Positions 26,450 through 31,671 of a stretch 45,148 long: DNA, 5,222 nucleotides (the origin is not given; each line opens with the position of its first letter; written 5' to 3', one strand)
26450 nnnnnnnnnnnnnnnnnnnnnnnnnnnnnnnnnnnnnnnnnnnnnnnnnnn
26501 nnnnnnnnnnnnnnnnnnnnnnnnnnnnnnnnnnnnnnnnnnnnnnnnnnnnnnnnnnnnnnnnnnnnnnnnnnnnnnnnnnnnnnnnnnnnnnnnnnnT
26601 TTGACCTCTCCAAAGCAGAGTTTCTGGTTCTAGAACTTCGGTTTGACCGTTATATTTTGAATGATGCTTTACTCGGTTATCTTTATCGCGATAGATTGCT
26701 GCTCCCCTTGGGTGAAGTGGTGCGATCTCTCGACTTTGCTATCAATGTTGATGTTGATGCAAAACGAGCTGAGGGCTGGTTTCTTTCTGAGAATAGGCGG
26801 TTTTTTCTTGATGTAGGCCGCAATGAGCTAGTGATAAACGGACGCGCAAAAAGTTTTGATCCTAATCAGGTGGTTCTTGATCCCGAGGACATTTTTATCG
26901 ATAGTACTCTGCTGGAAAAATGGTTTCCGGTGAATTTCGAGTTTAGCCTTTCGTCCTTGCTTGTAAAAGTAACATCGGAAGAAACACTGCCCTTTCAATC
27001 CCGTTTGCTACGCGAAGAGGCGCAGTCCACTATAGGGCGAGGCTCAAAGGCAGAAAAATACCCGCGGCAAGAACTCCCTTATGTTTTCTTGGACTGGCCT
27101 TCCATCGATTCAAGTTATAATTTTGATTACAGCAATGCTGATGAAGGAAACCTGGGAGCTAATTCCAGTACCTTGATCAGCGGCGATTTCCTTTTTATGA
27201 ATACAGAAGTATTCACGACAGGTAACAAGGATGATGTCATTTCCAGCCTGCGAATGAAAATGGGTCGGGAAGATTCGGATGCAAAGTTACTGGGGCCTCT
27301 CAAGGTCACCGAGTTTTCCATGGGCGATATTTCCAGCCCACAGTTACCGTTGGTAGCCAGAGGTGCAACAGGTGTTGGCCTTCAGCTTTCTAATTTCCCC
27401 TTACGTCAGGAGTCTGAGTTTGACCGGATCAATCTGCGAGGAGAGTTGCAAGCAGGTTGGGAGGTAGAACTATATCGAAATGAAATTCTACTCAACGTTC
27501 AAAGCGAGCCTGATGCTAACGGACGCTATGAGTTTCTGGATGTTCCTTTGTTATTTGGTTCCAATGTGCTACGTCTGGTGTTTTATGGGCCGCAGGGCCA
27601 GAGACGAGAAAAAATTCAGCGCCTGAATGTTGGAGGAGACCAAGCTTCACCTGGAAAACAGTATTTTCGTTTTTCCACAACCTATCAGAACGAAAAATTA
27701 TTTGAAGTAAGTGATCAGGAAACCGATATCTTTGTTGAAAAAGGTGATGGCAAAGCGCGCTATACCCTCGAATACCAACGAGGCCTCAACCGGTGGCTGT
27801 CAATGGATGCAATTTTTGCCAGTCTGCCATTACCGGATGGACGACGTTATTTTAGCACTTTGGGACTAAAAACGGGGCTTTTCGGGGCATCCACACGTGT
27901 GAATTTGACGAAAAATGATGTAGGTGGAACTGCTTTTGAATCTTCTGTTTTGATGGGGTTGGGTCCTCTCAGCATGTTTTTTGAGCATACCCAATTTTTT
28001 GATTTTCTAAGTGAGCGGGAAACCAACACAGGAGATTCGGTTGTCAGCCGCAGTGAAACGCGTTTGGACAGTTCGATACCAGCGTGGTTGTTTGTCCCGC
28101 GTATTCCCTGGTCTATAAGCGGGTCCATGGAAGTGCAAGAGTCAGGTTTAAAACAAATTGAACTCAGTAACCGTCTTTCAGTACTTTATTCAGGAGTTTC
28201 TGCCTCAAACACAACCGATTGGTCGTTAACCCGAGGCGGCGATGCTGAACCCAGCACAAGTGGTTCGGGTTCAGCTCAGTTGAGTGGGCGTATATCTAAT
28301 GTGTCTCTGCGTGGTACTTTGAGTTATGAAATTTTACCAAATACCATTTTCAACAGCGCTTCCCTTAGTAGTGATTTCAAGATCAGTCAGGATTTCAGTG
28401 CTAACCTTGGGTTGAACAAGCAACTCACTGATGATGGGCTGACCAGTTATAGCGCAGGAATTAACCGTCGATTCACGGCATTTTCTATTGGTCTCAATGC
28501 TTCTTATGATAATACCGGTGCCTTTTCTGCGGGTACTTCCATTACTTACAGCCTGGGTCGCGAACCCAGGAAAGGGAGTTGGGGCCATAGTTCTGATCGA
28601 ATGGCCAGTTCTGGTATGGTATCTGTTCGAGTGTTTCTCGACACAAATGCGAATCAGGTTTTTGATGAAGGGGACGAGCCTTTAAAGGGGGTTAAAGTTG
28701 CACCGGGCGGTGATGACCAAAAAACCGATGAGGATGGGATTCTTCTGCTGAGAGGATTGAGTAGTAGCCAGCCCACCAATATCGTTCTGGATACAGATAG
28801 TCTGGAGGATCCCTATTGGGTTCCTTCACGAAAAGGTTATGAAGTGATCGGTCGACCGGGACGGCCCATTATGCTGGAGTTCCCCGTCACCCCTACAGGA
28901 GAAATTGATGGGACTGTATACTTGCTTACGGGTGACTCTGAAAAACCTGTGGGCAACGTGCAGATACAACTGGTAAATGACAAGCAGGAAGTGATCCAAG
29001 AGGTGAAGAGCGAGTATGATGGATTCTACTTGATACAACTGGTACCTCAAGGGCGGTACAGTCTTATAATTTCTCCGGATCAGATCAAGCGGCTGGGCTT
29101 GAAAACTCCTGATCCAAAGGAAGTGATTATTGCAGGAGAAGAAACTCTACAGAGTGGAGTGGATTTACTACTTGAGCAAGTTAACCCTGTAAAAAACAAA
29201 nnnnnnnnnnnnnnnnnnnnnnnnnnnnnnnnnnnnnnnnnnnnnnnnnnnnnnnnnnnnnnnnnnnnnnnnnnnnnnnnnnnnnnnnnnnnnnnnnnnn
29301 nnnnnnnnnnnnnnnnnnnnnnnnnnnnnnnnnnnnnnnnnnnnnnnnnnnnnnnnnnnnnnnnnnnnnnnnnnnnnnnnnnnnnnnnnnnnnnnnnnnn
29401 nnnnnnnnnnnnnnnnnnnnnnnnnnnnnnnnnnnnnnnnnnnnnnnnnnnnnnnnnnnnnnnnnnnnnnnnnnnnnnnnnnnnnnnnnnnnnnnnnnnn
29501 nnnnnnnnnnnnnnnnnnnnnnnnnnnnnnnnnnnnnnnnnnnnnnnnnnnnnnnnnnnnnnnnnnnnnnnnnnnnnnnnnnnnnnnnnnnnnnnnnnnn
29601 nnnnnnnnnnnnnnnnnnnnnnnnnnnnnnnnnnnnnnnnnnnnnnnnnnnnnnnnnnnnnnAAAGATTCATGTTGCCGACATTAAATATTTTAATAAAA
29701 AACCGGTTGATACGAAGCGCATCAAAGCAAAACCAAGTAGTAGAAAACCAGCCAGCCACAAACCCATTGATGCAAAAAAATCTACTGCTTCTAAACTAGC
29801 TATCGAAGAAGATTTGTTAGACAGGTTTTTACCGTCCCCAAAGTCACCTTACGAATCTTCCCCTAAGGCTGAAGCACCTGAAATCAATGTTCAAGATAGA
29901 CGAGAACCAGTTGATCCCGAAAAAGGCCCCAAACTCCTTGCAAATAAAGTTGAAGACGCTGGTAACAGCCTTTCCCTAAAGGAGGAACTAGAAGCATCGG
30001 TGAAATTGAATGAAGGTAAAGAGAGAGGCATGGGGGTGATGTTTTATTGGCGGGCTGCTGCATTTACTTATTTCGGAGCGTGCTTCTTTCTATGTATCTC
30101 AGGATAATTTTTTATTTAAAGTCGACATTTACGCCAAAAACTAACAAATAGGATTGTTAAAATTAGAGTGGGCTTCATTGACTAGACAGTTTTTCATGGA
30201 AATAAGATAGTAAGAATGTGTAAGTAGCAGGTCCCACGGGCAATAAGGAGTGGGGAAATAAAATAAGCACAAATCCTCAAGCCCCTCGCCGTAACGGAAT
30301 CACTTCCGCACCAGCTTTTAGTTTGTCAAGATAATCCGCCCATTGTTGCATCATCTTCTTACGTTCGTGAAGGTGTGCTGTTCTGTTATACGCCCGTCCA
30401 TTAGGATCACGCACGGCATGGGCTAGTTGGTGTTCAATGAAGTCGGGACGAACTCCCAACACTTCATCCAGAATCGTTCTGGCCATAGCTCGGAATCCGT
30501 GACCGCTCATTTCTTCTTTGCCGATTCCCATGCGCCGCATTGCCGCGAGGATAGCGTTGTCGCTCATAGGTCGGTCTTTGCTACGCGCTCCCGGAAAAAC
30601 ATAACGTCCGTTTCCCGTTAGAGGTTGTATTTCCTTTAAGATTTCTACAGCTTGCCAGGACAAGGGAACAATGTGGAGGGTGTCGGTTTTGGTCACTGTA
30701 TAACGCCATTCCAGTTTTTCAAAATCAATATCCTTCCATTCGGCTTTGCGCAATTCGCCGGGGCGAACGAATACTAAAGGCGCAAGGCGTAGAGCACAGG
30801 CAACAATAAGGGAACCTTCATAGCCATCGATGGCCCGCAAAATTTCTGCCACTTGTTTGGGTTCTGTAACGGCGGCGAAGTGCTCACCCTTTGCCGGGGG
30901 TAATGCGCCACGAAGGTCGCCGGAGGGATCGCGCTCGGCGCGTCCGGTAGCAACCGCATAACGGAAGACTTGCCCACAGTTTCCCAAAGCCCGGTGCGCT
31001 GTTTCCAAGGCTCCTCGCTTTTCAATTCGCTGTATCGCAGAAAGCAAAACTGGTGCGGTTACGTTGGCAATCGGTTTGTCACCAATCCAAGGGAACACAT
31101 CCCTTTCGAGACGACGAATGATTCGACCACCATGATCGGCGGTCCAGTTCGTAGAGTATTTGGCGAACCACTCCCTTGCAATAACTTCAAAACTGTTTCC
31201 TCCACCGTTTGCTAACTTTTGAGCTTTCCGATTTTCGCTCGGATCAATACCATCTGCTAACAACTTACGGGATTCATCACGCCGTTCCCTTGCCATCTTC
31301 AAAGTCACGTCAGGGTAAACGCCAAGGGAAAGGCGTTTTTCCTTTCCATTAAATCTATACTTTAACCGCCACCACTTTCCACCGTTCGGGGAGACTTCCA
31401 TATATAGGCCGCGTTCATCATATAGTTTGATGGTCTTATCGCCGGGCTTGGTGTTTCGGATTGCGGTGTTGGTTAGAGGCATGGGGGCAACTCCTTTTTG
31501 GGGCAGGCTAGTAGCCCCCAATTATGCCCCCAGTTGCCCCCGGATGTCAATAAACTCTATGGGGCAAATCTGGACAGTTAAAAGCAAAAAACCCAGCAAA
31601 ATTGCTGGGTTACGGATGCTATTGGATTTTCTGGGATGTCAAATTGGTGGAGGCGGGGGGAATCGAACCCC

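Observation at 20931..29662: Island cargo is a complete chaperone-usher-like fibre locus built from DUF4402/SCPU-like subunits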

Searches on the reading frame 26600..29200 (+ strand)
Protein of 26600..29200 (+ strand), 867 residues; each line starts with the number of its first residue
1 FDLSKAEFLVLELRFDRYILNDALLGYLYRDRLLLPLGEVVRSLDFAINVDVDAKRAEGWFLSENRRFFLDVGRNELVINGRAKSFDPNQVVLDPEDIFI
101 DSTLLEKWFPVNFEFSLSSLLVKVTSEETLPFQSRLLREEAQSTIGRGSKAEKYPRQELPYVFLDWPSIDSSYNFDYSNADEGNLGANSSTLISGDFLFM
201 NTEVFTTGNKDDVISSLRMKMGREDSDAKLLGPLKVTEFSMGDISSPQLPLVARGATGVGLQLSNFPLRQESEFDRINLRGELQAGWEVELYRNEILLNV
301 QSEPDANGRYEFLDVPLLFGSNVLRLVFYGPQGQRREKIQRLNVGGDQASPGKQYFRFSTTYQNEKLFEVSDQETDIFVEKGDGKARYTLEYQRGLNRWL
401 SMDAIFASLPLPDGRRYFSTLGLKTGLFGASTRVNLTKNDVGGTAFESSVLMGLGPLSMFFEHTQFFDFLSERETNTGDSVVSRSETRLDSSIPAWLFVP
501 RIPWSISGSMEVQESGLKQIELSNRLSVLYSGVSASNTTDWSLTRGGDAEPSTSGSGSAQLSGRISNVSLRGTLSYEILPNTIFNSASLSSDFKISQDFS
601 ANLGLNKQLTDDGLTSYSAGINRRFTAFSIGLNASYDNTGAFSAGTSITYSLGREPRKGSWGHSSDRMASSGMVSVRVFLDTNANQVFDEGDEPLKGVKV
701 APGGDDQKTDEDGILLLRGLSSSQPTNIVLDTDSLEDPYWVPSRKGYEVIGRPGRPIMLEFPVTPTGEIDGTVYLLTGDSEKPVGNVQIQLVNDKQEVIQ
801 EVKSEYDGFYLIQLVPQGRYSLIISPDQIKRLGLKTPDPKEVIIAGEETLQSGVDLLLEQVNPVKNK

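Call 46: search_dna_similar(query=window:26600-29200:+, collection=plasmids, mode=protein, max_evalue=0.001, max_rows=15)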
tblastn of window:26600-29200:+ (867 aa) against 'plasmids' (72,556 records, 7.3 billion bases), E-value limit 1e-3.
Records with a match: 8; places in all: 8; records where one place covers at least 80% of the query: 6.
Best place of each record, by identity: <60% 8.
By first word of the organism name: Pseudoalteromonas 3; Polaromonas 2; Novosphingobium 2; Sphingopyxis 1.
By predicted mobility (MOB-suite, as given by PLSDB): non-mobilizable 4; conjugative 4.
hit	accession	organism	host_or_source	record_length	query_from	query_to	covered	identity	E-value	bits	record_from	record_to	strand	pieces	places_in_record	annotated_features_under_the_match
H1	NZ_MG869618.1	Polaromonas sp. E5S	Ecology Glacier, King George Island, ...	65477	9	863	99%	33.5%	5e-121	412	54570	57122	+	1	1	carboxypeptidase-like regulatory domain-containing protein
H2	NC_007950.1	Polaromonas sp. JS666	-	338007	10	859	98%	30.4%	2e-106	369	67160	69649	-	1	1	carboxypeptidase-like regulatory domain-containing protein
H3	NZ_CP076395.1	Sphingopyxis indica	Single cell,HCH dumpsite soil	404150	39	845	93%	27.6%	2e-75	277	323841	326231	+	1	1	carboxypeptidase regulatory-like domain-containing protein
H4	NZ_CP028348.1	Novosphingobium sp. THN1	cell culture,surface water of Lake Taihu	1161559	39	847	93%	27.4%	7e-75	275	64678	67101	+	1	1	record has no annotation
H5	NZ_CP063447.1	Novosphingobium sp. ES2-1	mixed culture,activated sludge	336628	7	839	96%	26.2%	6e-65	245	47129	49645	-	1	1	hypothetical protein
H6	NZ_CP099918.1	Pseudoalteromonas xiamenensis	Anadara tuberculosa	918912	44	840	92%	23.9%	4e-45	184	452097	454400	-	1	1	carboxypeptidase regulatory-like domain-containing protein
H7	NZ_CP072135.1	Pseudoalteromonas xiamenensis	mangrove sediment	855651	44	834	59%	28.8%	4e-19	199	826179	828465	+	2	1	hypothetical protein | carboxypeptidase-like regulatory domain-containing protein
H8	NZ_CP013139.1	Pseudoalteromonas sp. Bsw20308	seawater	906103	234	861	52%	25.7%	5e-13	160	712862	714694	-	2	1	SdrD B-like domain-containing protein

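Call 47: get_annotated_region(hit=H2, flank=6000)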
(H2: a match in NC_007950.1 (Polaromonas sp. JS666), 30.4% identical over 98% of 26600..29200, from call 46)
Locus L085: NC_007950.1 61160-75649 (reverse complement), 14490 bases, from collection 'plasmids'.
description: Polaromonas sp. JS666 plasmid 2, complete sequence
organism: Polaromonas sp. JS666 (NCBI taxid 296591)
taxonomy: Bacteria; Pseudomonadota; Betaproteobacteria; Burkholderiales; Comamonadaceae; Polaromonas; Polaromonas sp. JS666
host: -; source: -; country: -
typing (MOB-suite, as given by PLSDB): conjugative; replicon rep_cluster_7; relaxase MOBH; mating-pair formation MPF_T
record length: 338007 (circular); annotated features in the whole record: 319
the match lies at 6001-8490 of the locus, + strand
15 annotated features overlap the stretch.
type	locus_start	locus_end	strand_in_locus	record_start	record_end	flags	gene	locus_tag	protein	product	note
CDS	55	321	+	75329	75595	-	-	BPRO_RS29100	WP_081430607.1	hypothetical protein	-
CDS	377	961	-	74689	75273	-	-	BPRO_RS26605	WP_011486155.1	DUF6036 family nucleotidyltransferase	-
CDS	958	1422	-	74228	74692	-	-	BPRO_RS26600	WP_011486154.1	type II toxin-antitoxin system Phd/YefM family antitoxin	-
CDS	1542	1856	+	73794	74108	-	-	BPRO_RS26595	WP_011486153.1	hypothetical protein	-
CDS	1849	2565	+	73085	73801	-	-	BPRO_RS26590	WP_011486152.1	IS6 family transposase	-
CDS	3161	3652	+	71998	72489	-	-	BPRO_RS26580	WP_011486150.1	DUF4402 domain-containing protein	-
CDS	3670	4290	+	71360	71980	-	-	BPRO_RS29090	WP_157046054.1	hypothetical protein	-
CDS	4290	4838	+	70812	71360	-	-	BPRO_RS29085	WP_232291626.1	DUF4402 domain-containing protein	-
CDS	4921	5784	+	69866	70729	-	-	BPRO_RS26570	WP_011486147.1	fimbria/pilus periplasmic chaperone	GO:0071555 - cell wall organization [Evidence IEA]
CDS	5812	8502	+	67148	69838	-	-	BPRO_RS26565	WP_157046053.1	carboxypeptidase-like regulatory domain-containing protein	-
CDS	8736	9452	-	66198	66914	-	-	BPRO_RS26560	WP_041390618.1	IS6 family transposase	-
CDS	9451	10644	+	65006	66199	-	-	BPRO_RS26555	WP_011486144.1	LuxR C-terminal-related transcriptional regulator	GO:0006355 - regulation of DNA-templated transcription [Evidence IEA]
CDS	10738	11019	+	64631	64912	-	-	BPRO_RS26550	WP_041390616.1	hypothetical protein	-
CDS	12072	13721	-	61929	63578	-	-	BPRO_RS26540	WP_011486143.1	3-(methylthio)propionyl-CoA ligase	-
CDS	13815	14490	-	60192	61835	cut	-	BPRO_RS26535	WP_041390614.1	choline dehydrogenase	-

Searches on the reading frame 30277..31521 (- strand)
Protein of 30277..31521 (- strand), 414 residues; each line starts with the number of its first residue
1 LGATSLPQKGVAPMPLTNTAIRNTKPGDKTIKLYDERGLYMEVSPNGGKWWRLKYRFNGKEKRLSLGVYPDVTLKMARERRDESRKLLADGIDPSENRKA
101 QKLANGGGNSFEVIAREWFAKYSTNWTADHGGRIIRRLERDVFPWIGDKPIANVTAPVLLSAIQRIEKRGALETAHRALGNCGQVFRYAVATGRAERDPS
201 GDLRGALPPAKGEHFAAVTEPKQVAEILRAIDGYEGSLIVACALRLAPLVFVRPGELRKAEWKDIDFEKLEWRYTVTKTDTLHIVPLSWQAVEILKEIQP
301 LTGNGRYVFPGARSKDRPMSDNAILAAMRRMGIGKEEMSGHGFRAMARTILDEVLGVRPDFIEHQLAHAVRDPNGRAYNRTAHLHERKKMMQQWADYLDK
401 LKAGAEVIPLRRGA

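Call 67: search_protein_families(library=pfam, proteins=[window:30277-31521:-], max_evalue=0.001)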
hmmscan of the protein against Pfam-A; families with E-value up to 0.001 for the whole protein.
window:30277-31521:- (414 aa): 3 families
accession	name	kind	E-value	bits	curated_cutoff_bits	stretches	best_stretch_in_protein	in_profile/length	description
PF22022.2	Phage_int_M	-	1.9e-37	127.8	27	1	111-206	1-96/96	Phage integrase central domain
PF13356.12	Arm-DNA-bind_3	-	3.9e-29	101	27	1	16-101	1-83/83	Arm DNA-binding domain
PF00589.27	Phage_integrase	-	7e-16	58.9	27.1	1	219-370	3-158/172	Phage integrase family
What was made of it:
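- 30277..31521 (-): P4-type tyrosine integrase next to ssrA (island end). Arm-DNA-bind_3, Phage_int_M and Phage_integrase (call 67).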
